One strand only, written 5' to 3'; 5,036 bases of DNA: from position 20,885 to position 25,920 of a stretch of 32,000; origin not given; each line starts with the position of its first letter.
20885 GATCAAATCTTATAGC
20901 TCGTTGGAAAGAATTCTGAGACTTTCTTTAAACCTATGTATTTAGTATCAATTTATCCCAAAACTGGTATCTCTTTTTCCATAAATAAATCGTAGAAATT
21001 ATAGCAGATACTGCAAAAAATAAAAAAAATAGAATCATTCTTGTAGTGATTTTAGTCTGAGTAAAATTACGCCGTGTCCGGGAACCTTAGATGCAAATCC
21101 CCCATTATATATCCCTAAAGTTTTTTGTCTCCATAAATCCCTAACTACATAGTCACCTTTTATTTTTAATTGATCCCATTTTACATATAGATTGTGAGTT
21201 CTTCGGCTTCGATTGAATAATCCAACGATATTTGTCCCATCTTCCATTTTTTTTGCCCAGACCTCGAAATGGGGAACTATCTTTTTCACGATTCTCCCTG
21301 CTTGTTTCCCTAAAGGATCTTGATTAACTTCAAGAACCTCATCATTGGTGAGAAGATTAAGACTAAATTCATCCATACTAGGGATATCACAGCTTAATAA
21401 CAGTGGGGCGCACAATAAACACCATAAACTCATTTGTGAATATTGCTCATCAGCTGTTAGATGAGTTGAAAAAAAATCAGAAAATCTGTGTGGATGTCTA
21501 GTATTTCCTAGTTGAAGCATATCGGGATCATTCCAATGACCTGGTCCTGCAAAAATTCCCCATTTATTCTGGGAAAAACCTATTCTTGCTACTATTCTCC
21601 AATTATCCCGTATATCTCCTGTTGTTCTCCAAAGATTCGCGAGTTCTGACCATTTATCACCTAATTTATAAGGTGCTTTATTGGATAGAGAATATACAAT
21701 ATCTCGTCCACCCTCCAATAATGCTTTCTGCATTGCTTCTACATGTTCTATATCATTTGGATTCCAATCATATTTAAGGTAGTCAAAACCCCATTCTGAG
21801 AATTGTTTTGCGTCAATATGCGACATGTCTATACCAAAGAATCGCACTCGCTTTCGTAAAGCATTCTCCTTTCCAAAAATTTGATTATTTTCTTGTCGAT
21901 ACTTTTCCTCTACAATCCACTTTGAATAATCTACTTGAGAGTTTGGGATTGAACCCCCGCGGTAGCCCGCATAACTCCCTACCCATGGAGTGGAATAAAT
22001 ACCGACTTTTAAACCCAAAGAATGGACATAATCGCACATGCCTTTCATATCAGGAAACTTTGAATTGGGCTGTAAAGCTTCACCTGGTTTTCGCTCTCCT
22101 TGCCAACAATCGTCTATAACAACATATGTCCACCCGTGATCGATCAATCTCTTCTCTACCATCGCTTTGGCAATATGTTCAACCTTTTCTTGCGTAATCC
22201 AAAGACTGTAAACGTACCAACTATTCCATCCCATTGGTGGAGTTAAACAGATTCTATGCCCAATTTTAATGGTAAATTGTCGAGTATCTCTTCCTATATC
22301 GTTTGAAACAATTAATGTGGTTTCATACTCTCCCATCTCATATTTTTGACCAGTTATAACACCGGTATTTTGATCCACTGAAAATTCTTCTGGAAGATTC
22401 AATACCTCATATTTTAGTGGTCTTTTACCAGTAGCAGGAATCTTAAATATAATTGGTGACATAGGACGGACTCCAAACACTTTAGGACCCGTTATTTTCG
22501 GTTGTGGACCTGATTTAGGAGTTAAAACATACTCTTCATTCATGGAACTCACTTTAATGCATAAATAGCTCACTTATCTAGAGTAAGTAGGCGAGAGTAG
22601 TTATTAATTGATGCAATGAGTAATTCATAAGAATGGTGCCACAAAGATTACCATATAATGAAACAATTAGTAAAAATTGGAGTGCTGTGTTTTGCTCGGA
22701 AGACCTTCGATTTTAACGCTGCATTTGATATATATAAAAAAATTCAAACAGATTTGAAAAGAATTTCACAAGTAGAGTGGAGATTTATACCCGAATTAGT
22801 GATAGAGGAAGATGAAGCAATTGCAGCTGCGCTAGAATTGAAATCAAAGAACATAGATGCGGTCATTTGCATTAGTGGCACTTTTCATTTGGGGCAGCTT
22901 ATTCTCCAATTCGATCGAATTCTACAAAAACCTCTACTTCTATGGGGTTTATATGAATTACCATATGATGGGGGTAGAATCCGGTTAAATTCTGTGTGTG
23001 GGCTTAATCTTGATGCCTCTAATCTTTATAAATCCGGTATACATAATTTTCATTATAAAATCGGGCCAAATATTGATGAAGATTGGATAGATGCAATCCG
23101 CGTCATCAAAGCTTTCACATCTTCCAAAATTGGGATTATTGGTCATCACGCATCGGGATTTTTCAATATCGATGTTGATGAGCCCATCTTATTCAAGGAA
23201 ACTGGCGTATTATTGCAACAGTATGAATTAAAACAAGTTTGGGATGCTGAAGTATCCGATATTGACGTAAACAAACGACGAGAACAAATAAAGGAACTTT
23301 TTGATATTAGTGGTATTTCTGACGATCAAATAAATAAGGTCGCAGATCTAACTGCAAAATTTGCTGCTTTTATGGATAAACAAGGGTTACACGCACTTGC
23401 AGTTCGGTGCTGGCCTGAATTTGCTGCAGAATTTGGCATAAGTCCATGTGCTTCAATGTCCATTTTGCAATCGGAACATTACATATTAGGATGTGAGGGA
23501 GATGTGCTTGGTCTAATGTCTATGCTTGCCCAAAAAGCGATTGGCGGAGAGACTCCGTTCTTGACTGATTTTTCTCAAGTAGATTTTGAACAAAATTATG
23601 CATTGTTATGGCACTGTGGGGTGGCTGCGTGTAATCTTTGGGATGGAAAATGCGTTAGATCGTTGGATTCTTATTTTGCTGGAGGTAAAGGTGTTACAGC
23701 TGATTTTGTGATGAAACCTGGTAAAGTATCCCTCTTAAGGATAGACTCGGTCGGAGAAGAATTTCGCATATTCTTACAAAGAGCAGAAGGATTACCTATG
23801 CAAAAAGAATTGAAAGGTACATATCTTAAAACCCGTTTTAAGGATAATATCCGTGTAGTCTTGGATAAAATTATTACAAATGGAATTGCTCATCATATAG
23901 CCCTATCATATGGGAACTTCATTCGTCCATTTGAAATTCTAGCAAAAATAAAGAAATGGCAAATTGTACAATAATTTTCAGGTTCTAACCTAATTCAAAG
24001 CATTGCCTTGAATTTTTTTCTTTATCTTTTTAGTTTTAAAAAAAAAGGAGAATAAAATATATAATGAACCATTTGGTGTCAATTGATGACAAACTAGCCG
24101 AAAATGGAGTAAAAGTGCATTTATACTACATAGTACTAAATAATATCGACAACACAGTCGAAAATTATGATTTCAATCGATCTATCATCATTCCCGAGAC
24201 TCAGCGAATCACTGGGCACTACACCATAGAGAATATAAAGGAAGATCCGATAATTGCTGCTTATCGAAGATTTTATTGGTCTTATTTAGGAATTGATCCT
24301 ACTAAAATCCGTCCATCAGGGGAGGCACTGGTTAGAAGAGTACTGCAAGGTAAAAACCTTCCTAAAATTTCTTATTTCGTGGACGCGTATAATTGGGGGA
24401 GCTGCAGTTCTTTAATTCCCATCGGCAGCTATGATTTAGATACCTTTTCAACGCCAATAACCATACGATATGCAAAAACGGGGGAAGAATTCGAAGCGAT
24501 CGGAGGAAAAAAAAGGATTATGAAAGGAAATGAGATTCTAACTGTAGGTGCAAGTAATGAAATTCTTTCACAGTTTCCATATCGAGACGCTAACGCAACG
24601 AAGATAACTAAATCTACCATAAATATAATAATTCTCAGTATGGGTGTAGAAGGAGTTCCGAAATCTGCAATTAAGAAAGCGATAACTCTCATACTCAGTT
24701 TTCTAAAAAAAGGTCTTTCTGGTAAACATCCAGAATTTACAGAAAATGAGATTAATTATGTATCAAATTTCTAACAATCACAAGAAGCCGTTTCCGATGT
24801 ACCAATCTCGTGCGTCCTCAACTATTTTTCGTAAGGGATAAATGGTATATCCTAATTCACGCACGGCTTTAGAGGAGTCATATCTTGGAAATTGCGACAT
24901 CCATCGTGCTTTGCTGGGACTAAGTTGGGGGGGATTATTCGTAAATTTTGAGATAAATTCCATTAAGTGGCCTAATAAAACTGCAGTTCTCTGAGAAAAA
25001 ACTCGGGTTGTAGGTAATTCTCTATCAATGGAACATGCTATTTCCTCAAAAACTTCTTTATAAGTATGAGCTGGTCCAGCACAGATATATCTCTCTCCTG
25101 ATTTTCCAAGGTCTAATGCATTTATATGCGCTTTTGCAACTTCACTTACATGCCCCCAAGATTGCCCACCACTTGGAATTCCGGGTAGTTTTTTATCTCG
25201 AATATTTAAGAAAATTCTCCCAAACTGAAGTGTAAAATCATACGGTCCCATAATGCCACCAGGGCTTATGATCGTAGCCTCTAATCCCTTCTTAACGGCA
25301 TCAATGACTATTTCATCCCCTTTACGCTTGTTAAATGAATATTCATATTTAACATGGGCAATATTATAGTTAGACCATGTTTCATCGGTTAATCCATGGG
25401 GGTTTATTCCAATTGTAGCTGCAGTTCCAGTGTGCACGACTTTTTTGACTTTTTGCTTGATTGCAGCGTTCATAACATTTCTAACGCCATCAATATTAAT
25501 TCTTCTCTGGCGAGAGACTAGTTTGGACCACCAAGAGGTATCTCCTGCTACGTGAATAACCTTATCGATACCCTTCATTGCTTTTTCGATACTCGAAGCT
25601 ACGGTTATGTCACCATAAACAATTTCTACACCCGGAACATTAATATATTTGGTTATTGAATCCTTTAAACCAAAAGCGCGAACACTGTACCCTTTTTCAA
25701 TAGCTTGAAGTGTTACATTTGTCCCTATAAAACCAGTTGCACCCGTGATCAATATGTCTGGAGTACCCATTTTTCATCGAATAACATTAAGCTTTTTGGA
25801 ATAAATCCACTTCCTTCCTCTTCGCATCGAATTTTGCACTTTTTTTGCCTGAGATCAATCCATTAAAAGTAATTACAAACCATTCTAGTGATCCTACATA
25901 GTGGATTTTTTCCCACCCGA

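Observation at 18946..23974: Candidate sulfo-transaldolase (sulfoquinovose) pathway core in a probable Asgard archaeon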

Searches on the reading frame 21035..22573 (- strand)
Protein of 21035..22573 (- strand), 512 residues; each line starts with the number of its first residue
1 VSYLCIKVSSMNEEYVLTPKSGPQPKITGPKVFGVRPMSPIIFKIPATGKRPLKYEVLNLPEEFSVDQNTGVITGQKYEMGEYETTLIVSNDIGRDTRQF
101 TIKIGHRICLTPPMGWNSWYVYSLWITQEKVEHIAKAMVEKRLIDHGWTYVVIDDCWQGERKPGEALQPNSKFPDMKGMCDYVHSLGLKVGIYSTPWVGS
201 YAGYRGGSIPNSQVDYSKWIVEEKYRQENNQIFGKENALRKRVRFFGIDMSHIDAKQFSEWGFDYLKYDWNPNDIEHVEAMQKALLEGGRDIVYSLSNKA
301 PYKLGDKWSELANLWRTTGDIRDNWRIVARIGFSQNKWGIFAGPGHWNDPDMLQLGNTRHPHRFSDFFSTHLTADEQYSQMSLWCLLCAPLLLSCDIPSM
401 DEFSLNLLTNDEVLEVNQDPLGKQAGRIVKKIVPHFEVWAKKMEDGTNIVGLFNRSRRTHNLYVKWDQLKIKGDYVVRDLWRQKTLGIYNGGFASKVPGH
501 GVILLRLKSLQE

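Call 6: search_protein_families(library=pfam, proteins=[window:21035-22573:-])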
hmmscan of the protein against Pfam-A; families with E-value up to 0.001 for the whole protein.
window:21035-22573:- (512 aa): 3 families
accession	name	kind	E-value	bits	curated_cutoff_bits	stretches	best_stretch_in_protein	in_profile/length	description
PF16499.11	Melibiase_2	-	7.9e-41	140.7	23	2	249-419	112-284/284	Alpha galactosidase A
PF17801.7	Melibiase_C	-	6.9e-17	61.8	22.9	1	436-507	4-71/71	Alpha galactosidase C-terminal beta sandwich domain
PF05345.18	He_PIG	-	0.00039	21.2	24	1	34-104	12-95/96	Putative Ig domain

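Call 7: search_protein_families(library=ncbifam, proteins=[window:21035-22573:-])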
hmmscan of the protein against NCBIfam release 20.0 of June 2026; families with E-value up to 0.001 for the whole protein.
window:21035-22573:- (512 aa): 0 families

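Call 66: search_solved_structures(query=window:21035-22573:-, max_evalue=0.00001)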
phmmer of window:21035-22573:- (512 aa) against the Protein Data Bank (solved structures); distinct sequences matched with E-value up to 0.00001: 18.
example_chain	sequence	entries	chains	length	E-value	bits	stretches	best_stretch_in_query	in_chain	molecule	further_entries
4nzj_A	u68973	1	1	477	9.9e-73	248.7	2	24-196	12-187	Putative alpha-galactosidase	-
4ogz_A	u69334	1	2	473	6.3e-72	246.1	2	24-196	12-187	Putative alpha-galactosidase/melibiase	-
6f4c_B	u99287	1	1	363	1.1e-58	202.4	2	252-501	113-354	alpha-galactosidase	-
1uas_A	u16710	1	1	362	3.4e-55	190.8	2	248-498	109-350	alpha-galactosidase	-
4nx0_A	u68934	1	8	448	2.9e-43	151.5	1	107-508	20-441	Abp, a GH27 beta-L-arabinopyranosidase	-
4nxk_A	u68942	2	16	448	8.4e-43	150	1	107-508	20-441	Abp, a GH27 beta-L-arabinopyranosidase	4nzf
1ktb_A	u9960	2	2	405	2.9e-42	148.2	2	248-459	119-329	alpha-N-acetylgalactosaminidase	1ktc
3a5v_A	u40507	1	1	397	4.3e-40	141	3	107-198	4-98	Alpha-galactosidase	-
3h53_A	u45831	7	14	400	5e-38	134.2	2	252-474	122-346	Alpha-N-acetylgalactosaminidase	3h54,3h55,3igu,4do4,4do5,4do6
3cc1_A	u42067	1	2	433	5.7e-36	127.4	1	106-486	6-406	Putative alpha-N-acetylgalactosaminidase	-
3lx9_A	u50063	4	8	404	7.9e-35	123.6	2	252-456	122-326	Alpha-galactosidase A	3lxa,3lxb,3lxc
1szn_A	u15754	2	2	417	1.1e-34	123.2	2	111-205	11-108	alpha-galactosidase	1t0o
3a21_A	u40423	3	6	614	3.3e-34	121.6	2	254-506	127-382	Putative secreted alpha-galactosidase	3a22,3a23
1r46_A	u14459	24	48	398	5.7e-34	120.8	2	252-456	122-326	Alpha-galactosidase A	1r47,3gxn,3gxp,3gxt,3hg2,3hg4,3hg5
3hg3_A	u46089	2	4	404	4.1e-33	118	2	252-456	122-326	Alpha-galactosidase A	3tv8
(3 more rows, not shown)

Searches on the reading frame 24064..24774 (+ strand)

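Call 6: search_protein_families(library=pfam, proteins=[window:24064-24774:+])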
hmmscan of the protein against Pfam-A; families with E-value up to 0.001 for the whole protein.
window:24064-24774:+ (236 aa): 1 family
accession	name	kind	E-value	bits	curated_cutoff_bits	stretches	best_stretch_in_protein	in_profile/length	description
PF03483.22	B3_4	-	3.2e-24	85.9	29.3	1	67-197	2-129/174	B3/4 domain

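Call 7: search_protein_families(library=ncbifam, proteins=[window:24064-24774:+])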
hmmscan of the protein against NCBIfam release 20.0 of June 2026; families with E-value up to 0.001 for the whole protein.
window:24064-24774:+ (236 aa): 1 family
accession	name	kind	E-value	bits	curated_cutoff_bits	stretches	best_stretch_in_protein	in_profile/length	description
TIGR00472.1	pheT_bact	equivalog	3.6e-07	28.8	402.65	1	73-191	221-337/798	phenylalanine--tRNA ligase subunit beta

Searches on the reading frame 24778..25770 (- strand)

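Call 6: search_protein_families(library=pfam, proteins=[window:24778-25770:-])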
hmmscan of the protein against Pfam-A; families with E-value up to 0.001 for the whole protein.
window:24778-25770:- (330 aa): 8 families
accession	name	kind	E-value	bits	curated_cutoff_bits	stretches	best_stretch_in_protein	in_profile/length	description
PF01370.27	Epimerase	-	4.8e-28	98.6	20.9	1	6-229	1-238/240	NAD dependent epimerase/dehydratase family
PF01073.25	3Beta_HSD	-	9.7e-19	67.9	22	1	7-219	1-229/280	3-beta hydroxysteroid dehydrogenase/isomerase family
PF13460.12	NAD_binding_10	-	9.3e-17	61.9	27.2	1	10-173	1-146/184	NAD(P)H-binding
PF16363.11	GDP_Man_Dehyd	-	1.1e-13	51.8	27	1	7-308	1-319/332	GDP-mannose 4,6 dehydratase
PF07993.18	NAD_binding_4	-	4e-12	46.3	20.1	1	59-175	80-209/258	Male sterility protein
PF05368.20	NmrA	-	4.1e-10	40.2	27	1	5-115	4-106/298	NmrA-like family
PF02719.21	Polysacc_synt_2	-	2.9e-06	27.1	20.2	1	6-131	1-144/293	Polysaccharide biosynthesis protein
PF04321.23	RmlD_sub_bind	-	0.00011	21.8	27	1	6-158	3-139/287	RmlD substrate binding domain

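Call 7: search_protein_families(library=ncbifam, proteins=[window:24778-25770:-])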
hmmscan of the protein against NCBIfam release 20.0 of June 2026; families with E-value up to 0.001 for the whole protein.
window:24778-25770:- (330 aa): 22 families
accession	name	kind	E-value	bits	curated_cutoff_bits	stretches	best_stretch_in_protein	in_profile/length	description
TIGR03466.1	HpnA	hypoth_equivalog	2.8e-61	207.2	367.65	1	6-329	3-326/327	hopanoid-associated sugar epimerase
NF052578.1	StrlDmthSdmBMthl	equivalog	9.7e-44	150.4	600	1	7-327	4-325/328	sterol demethylase protein SdmB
NF042422.1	oxyalk_red_OleD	equivalog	2.2e-23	83.1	580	1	6-309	3-312/329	2-alkyl-3-oxoalkanoate reductase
NF042423.1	oxyalk_red_Shew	equivalog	7.1e-22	77.9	580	1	5-309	10-319/331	2-alkyl-3-oxoalkanoate reductase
TIGR04180.1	EDH_00030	hypoth_equivalog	4.9e-17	61.9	475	1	6-123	1-128/297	NAD-dependent 4,6-dehydratase LegB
NF041293.1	G6PDh_Azf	equivalog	3.8e-13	49.4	400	1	5-121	4-120/252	NAD-dependent glucose-6-phosphate dehydrogenase Azf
TIGR01181.1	dTDP_gluc_dehyt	equivalog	1.1e-11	44.4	365.1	1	6-251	2-264/321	dTDP-glucose 4,6-dehydratase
TIGR01179.1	galE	equivalog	6.5e-09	35.1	262.3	1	6-133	2-138/332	UDP-glucose 4-epimerase GalE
TIGR03589.1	PseB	equivalog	1.9e-08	33.6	407.75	1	5-127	6-137/324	UDP-N-acetylglucosamine 4,6-dehydratase (inverting)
NF004520.0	PRK05865.1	equivalog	4.7e-08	31.4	1509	1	6-118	3-105/854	sugar epimerase family protein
TIGR01746.1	Thioester-redct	subfamily_domain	7.7e-08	31.9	213.35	1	66-178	87-201/371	thioester reductase domain-containing protein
NF005998.1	PRK08125.1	equivalog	1.1e-06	27.4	777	1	6-184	318-504/649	bifunctional UDP-4-amino-4-deoxy-L-arabinose formyltransferase/UDP-glucuronic acid oxidase ArnA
TIGR02197.1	heptose_epim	equivalog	1.8e-06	27.4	274.6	1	6-161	1-156/316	ADP-glyceromanno-heptose 6-epimerase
TIGR01777.1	yfcH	hypoth_equivalog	2.4e-06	27.3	207.35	1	6-99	1-88/292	TIGR01777 family oxidoreductase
TIGR04130.1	FnlA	equivalog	2.9e-06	26.4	730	1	6-128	7-137/337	UDP-N-acetylglucosamine 4,6-dehydratase/5-epimerase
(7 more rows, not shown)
